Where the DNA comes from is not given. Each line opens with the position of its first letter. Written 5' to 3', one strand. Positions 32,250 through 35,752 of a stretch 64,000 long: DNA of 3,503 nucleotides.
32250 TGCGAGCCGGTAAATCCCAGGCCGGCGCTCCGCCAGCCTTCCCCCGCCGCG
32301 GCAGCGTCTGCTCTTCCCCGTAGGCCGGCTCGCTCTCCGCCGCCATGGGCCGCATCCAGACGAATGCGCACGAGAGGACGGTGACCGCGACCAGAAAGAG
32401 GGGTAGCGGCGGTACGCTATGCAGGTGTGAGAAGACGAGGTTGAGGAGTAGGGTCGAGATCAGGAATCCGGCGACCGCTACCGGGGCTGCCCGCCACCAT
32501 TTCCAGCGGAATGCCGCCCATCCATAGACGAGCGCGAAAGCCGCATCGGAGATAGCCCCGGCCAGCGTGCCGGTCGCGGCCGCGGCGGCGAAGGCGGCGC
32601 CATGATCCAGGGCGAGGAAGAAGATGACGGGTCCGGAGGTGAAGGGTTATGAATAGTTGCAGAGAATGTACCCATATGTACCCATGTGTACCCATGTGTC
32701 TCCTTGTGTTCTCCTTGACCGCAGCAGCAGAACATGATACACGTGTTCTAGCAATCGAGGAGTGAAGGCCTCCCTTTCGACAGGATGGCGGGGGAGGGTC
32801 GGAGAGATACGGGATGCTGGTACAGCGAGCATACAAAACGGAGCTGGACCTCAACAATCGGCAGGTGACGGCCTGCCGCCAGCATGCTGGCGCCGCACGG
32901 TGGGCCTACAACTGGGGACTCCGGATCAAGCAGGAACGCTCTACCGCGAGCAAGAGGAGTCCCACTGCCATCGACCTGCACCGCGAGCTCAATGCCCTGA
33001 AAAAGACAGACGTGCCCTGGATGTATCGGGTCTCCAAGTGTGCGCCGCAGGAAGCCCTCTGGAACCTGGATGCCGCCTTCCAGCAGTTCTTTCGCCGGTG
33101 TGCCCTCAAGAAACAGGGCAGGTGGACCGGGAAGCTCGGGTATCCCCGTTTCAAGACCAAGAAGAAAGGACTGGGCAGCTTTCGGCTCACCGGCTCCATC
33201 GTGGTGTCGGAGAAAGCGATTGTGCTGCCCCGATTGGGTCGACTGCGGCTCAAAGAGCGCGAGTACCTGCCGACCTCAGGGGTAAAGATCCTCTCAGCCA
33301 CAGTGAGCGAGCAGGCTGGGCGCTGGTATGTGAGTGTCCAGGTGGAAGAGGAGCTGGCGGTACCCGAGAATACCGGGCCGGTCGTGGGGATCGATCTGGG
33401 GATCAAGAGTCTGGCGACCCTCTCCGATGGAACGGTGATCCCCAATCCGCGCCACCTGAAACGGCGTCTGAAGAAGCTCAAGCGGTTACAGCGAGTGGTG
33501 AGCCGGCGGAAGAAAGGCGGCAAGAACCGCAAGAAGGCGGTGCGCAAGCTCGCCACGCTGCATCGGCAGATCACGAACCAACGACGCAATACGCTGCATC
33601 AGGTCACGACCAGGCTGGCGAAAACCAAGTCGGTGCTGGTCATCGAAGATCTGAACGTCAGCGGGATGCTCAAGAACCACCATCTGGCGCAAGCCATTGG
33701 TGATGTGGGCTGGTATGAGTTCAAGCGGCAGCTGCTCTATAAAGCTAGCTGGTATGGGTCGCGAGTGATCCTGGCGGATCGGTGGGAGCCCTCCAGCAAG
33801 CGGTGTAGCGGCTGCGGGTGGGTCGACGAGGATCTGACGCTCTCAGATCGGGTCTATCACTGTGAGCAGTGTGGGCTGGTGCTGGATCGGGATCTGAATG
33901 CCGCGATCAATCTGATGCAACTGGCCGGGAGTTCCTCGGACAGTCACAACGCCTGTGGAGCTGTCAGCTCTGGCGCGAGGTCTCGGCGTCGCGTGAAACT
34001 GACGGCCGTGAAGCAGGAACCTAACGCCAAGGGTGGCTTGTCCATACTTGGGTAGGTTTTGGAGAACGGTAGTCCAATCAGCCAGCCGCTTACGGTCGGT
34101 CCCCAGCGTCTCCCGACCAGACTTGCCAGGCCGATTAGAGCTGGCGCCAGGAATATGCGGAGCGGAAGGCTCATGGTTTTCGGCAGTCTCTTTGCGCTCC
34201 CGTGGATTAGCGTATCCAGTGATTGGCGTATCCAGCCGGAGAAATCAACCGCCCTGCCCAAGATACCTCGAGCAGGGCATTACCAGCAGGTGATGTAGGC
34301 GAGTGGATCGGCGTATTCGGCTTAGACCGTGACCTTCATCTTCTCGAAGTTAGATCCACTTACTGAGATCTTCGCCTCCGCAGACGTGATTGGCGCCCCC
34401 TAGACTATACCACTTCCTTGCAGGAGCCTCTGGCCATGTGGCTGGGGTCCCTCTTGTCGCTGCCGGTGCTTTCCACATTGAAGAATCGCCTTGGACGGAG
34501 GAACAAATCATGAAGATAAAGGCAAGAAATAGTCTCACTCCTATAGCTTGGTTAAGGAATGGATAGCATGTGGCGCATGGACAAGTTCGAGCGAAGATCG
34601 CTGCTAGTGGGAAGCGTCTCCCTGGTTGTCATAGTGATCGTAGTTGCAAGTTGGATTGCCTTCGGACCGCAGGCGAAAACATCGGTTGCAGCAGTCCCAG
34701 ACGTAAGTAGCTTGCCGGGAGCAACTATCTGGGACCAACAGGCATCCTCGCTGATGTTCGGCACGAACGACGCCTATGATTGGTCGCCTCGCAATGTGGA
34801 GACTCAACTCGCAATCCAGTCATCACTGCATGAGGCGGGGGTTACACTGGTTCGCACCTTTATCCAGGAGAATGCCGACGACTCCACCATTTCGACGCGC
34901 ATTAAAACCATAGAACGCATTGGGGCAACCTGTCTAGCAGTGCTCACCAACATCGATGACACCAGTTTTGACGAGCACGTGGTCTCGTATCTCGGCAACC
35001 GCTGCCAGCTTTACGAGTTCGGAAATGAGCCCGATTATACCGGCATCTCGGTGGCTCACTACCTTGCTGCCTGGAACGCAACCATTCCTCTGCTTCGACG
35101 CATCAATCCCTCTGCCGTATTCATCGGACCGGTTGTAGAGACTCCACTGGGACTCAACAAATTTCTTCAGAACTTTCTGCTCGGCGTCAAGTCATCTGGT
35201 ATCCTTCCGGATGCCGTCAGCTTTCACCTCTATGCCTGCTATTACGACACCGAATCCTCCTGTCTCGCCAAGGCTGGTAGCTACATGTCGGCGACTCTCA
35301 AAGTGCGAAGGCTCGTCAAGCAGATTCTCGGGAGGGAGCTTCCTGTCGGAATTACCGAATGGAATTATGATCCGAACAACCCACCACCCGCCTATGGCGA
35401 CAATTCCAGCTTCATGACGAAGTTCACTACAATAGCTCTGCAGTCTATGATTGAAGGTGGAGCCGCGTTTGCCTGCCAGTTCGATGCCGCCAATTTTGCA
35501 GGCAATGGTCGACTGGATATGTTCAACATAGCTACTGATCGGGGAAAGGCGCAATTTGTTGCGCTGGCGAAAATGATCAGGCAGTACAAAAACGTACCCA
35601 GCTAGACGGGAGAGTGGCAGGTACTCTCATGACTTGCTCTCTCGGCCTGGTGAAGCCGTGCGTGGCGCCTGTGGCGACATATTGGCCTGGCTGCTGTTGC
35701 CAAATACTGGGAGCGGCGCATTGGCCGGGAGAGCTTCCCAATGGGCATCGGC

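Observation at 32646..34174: Intact TnpB (OMEGA) element caught interrupting a membrane-protein gene with a clean, reconstructable junction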

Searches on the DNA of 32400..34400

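Call 30: search_rna_families(source=window, start=32400, end=34400, threshold=evalue, max_evalue=1)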
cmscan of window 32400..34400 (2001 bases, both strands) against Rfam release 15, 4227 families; matches with E-value up to 1: 0.
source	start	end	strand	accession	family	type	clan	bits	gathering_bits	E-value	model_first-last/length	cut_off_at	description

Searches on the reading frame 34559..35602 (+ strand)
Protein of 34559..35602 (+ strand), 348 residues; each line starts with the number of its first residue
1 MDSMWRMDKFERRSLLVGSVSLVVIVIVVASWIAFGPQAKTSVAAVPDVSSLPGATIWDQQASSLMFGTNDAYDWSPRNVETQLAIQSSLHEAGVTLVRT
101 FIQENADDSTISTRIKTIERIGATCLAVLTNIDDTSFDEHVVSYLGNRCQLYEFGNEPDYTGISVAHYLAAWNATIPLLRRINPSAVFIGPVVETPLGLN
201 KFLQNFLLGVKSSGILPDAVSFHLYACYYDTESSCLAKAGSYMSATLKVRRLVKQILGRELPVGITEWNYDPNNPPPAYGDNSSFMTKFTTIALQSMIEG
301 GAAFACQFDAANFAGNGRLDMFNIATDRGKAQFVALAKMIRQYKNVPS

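Call 7: search_protein_families(library=pfam, proteins=[window:34559-35602:+], max_evalue=0.01)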
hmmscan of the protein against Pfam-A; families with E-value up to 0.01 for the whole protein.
window:34559-35602:+ (348 aa): 1 family
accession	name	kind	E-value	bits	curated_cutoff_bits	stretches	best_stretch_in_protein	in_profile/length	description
PF11790.14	Glyco_hydro_cc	-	0.0099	15.9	21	0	156-305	73-209/237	Glycosyl hydrolase catalytic core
